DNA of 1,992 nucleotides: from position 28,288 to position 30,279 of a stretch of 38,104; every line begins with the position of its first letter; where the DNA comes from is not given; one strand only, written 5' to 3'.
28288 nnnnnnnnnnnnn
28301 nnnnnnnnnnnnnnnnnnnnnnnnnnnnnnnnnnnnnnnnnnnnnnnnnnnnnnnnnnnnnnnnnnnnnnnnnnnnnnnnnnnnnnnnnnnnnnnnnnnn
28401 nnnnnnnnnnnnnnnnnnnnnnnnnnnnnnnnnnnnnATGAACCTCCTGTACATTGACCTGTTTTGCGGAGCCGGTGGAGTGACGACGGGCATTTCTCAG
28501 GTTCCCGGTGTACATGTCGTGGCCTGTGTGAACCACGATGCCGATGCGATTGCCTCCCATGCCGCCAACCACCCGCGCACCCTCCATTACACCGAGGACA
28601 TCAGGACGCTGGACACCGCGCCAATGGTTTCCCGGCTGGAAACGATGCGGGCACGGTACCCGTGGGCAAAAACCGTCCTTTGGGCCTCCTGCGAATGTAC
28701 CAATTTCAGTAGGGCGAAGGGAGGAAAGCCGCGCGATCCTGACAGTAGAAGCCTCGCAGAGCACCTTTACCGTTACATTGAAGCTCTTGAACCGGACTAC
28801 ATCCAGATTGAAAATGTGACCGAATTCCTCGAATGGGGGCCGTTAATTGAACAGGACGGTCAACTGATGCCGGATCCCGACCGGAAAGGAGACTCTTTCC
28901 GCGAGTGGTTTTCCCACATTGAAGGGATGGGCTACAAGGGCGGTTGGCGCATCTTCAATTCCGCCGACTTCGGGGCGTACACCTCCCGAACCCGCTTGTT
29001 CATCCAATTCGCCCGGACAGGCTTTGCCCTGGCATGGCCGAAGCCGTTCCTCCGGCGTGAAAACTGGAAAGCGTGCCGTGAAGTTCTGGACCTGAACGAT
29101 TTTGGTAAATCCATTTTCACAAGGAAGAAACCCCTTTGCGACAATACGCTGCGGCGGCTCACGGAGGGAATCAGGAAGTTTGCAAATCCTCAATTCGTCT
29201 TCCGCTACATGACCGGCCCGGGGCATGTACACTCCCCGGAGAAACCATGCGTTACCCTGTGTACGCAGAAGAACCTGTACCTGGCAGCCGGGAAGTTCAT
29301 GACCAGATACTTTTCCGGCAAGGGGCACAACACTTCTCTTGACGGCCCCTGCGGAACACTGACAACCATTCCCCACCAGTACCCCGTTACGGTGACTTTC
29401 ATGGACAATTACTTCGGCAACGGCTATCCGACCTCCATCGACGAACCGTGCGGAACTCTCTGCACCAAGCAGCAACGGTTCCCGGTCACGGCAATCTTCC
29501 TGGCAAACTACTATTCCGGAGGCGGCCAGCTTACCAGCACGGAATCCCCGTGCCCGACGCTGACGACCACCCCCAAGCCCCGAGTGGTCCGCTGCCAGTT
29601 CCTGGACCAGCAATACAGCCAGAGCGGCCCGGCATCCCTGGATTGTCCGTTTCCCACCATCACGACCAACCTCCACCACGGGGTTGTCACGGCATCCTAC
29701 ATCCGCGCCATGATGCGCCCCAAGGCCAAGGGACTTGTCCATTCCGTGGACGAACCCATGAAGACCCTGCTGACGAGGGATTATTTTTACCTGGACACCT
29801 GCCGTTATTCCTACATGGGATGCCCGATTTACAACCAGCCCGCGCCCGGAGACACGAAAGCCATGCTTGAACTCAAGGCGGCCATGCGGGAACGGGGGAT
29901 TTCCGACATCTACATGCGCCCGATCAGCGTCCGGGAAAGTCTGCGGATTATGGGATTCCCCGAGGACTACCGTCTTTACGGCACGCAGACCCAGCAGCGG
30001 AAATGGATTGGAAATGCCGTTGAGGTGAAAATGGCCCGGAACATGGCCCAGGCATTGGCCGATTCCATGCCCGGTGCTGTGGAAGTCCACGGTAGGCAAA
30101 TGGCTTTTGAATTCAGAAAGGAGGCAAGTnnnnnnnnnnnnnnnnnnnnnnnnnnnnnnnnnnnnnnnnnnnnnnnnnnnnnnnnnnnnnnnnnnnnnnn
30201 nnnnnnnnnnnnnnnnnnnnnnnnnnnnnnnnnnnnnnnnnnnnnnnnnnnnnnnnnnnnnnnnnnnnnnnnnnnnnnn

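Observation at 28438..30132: Orphan C5-methyltransferase with five tandem TRD-like repeats and a non-canonical SCEC catalytic motif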

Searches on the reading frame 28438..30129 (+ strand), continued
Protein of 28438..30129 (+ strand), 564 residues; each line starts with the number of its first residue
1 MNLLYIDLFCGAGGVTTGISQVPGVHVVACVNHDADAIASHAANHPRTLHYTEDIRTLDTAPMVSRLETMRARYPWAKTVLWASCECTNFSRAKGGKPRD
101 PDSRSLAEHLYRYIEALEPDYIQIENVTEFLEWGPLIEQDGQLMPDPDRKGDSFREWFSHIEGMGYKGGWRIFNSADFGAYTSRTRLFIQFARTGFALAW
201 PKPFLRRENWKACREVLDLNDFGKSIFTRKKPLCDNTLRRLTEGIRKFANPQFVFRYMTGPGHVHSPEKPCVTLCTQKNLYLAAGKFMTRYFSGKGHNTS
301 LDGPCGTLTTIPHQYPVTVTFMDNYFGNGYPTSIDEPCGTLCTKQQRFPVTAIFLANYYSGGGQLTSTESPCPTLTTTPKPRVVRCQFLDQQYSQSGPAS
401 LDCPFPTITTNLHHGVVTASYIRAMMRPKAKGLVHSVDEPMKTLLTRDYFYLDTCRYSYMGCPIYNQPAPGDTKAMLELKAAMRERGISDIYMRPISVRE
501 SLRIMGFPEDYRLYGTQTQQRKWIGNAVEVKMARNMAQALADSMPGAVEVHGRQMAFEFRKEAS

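Call 101: fold_search(model_id=the predicted structure, library=pdb)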
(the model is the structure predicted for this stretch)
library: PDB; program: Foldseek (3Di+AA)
matches with E <= 10: 1500; with E <= 0.001: 165
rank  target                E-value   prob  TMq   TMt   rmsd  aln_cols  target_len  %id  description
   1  3g7u                  6.0e-12  1.00  0.25  0.40   4.0       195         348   26  Crystal structure of putative DNA modification methyltransferase encoded within prophage Cp-933R (E.coli) (released 2009-02-24)
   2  3ubt_A                9.5e-12  1.00  0.40  0.65  11.8       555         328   14  Crystal Structure of C71S Mutant of DNA Cytosine-5 Methyltransferase M.HaeIII Bound to DNA (released 2012-10-03)
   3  9m5u_A                1.2e-11  1.00  0.41  0.30  15.0       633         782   13  Cryo-EM structure of Arabidopsis thaliana MET1 (aa:621-1534) in complex with hemimethylated DNA analog (released 2025-08-20)
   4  2uyc_A                1.9e-11  1.00  0.39  0.65  10.8       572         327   12  HhaI DNA methyltransferase R163N mutant complex with 13mer GCGC-GMGC oligonucleotide and SAH (released 2008-05-27)
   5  2zcj_A                2.3e-11  1.00  0.39  0.65  10.7       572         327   12  Ternary structure of the Glu119Gln M.HhaI, C5-Cytosine DNA methyltransferase, with unmodified DNA and AdoHcy (released 2007-12-04)
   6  7sfg_A                3.2e-11  1.00  0.41  0.29  14.9       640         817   13  Human DNMT1(729-1600) Bound to Zebularine-Containing 12mer dsDNA and Cofactor SAM (released 2022-03-30)
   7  6w8v_B                3.2e-11  1.00  0.41  0.29  17.1       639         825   13  Crystal structure of mouse DNMT1 in complex with ACG DNA (released 2020-07-08)
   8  4ft4_A                3.4e-11  1.00  0.39  0.33  21.9       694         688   12  crystal structure of Zea mays ZMET2 in complex H3(1-32)K9me2 peptide and SAH (released 2012-10-17)
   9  4ft4_B                3.8e-11  1.00  0.41  0.34  14.6       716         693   11  crystal structure of Zea mays ZMET2 in complex H3(1-32)K9me2 peptide and SAH (released 2012-10-17)
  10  2z6u_A                4.3e-11  1.00  0.39  0.65  10.6       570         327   12  Ternary structure of the Glu119Ala M.HhaI, C5-Cytosine DNA methyltransferase, with unmodified DNA and AdoHcy (released 2007-11-20)
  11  6x9i_A                4.5e-11  1.00  0.42  0.30  13.1       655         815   12  Human DNMT1(729-1600) Bound to Zebularine-Containing 12mer dsDNA (released 2021-07-07)
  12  2uz4_A                5.4e-11  1.00  0.39  0.64  10.7       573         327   12  HhaI DNA methyltransferase R165N mutant complex with 13mer GCGC-GMGC oligonucleotide and SAH (released 2008-06-03)
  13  6x9k_A                6.0e-11  1.00  0.40  0.28  11.8       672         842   12  Human DNMT1(729-1600) Bound to Zebularine-Containing 12mer dsDNA and Inhibitor GSK3685032A (released 2021-07-07)
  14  4fsx_A                6.0e-11  1.00  0.39  0.32  15.4       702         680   12  crystal structure of Se-substituted Zea mays ZMET2 in complex with SAH (released 2012-10-17)
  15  7xib_A                6.8e-11  1.00  0.43  0.30  14.6       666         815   13  Cryo-EM structure of human DNMT1 (aa:351-1616) in complex with ubiquitinated H3 and hemimethylated DNA analog (CXXC-di (released 2022-11-30)
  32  4ft2_A                1.9e-10  1.00  0.39  0.34  14.6       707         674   12  crystal structure of Zea mays ZMET2 in complex H3(1-15)K9me2 peptide and SAH (released 2012-10-17)
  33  7xi9_A                2.0e-10  1.00  0.42  0.28  12.3       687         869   11  Cryo-EM structure of human DNMT1 (aa:351-1616) in complex with ubiquitinated H3 and hemimethylated DNA analog (CXXC-or (released 2022-11-30)
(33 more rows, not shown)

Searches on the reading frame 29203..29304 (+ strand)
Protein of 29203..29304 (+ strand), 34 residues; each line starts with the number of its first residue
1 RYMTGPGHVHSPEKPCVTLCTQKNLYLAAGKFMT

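Call 69: search_solved_structures(query=A3, max_evalue=10, show_alignments=5)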
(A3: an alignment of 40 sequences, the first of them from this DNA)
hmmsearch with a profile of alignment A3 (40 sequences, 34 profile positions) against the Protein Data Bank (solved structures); distinct sequences matched with E-value up to 10: 1.
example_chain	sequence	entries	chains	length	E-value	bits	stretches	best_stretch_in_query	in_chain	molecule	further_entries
9rfy_A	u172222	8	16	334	2.1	11.4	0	19-32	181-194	Heme-thiolate peroxidase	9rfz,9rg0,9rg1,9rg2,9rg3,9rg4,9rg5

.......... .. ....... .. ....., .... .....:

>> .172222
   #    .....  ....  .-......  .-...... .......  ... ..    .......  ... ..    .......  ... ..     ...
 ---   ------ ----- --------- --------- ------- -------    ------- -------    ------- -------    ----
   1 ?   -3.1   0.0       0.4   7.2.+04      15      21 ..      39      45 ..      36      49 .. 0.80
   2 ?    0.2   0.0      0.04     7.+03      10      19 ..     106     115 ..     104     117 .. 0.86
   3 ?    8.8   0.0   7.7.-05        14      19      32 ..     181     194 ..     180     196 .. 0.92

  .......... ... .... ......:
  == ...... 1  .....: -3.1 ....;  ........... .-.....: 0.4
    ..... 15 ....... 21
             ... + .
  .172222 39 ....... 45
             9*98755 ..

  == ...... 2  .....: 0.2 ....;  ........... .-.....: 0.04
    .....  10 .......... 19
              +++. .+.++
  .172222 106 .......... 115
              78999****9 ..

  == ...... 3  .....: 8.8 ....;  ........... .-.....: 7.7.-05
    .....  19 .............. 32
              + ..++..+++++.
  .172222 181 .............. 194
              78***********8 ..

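Call 81: search_protein_representatives(alignment_id=A3)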
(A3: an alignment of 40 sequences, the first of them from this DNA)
Query: 40 sequences, 34 profile positions. Proteins with E-value up to 0.001 (for the whole library): 2087; up to 1e-10: 932; up to 1e-30: 113. The best 150 are listed.
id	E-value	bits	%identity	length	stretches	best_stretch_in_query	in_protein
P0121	2.6e-69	244.8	-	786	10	1-33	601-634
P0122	3.1e-63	225.3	-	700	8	1-34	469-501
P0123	5.8e-63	224.4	-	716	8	7-33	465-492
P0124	5.6e-61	218.1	-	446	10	5-34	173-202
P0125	5.0e-59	211.8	-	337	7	2-34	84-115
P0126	8.5e-58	207.9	-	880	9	3-34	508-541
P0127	9.6e-57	204.5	-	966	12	4-31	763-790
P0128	1.7e-56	203.7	-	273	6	1-34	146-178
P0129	1.2e-55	201.0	-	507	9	5-33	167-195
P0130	1.3e-55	200.9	-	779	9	3-34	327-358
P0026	2.9e-54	196.6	-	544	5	1-34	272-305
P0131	5.0e-53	192.6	-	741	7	1-29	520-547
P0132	5.0e-52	189.4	-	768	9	1-34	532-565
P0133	1.6e-51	187.8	-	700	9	1-29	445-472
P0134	4.9e-51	186.3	-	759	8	1-34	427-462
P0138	1.4e-48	178.4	-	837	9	6-33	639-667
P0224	2.9e-31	123.0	-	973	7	5-30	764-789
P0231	9.4e-31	121.4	-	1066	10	8-30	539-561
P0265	8.4e-28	111.9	-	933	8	2-30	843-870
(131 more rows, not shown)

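Call 82: search_protein_families(library=pfam, proteins=[P0121, P0122, P0126, P0127, P0130, P0138, P0224, P0231, P0265, P0124], max_evalue=0.001)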
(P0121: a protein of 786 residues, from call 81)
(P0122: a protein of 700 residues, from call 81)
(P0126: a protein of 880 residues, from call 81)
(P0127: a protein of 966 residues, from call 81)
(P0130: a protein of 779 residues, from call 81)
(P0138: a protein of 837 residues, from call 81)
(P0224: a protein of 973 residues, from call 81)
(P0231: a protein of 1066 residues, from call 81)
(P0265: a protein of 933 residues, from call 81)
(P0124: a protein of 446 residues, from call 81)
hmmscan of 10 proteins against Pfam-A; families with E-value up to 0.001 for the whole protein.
P0121 (786 aa): 1 family
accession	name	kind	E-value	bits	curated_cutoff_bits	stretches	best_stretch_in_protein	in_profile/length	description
PF00145.23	DNA_methylase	-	2.2e-18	67.2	22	2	727-774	273-320/324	C-5 cytosine-specific DNA methylase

P0122 (700 aa): 1 family
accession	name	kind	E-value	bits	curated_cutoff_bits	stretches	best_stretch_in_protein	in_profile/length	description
PF00145.23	DNA_methylase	-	2e-24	87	22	3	18-143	3-115/324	C-5 cytosine-specific DNA methylase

P0126 (880 aa): 1 family
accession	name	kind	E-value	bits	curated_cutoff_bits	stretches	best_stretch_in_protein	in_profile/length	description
PF00145.23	DNA_methylase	-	1.2e-27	97.6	22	3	24-155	3-115/324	C-5 cytosine-specific DNA methylase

P0127 (966 aa): 1 family
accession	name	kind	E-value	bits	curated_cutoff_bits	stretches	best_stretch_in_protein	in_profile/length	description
PF00145.23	DNA_methylase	-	2.4e-36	126.2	22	3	47-166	3-115/324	C-5 cytosine-specific DNA methylase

P0130 (779 aa): 1 family
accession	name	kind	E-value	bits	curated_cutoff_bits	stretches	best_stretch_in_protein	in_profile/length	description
PF00145.23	DNA_methylase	-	1.1e-24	87.9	22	3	24-154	3-114/324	C-5 cytosine-specific DNA methylase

P0138 (837 aa): 1 family
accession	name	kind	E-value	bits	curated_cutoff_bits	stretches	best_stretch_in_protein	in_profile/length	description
PF00145.23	DNA_methylase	-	5.2e-24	85.7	22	3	21-174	3-113/324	C-5 cytosine-specific DNA methylase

P0224 (973 aa): 5 families
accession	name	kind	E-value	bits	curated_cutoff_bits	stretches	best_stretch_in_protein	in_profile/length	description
PF00145.23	DNA_methylase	-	6.4e-27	95.3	22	2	431-549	71-180/324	C-5 cytosine-specific DNA methylase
PF14528.11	LAGLIDADG_3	-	7.2e-07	29.8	22.5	0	307-363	2-62/82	LAGLIDADG-like domain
PF13403.11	Hint_2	-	3.8e-06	27.8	28.4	1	87-127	2-42/147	Hint domain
PF14890.11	Intein_splicing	-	7.7e-05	23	35.8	1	393-430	118-155/155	Intein splicing domain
PF05204.19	Hom_end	-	0.00011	22.7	21.1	1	306-384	12-91/110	Homing endonuclease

P0231 (1066 aa): 2 families
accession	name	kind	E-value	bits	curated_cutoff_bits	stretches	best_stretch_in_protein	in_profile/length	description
PF00145.23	DNA_methylase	-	2.3e-31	109.9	22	2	4-197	3-167/324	C-5 cytosine-specific DNA methylase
PF00697.28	PRAI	-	1.2e-06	28.8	22.7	1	944-1057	90-192/193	N-(5'phosphoribosyl)anthranilate (PRA) isomerase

P0265 (933 aa): 5 families
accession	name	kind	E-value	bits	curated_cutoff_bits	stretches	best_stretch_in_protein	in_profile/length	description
PF00145.23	DNA_methylase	-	7e-20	72.1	22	2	418-521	77-168/324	C-5 cytosine-specific DNA methylase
PF13403.11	Hint_2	-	2.8e-06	28.2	28.4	1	88-130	2-44/147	Hint domain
PF05204.19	Hom_end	-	1.2e-05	25.8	21.1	1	276-358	1-83/110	Homing endonuclease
PF14528.11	LAGLIDADG_3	-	7.4e-05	23.4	22.5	1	290-335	4-53/82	LAGLIDADG-like domain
PF14890.11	Intein_splicing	-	0.00015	22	35.8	0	360-411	114-155/155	Intein splicing domain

P0124 (446 aa): 1 family
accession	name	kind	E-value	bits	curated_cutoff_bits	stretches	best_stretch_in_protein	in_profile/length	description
PF00145.23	DNA_methylase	-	5e-09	36.5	22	1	380-436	269-322/324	C-5 cytosine-specific DNA methylase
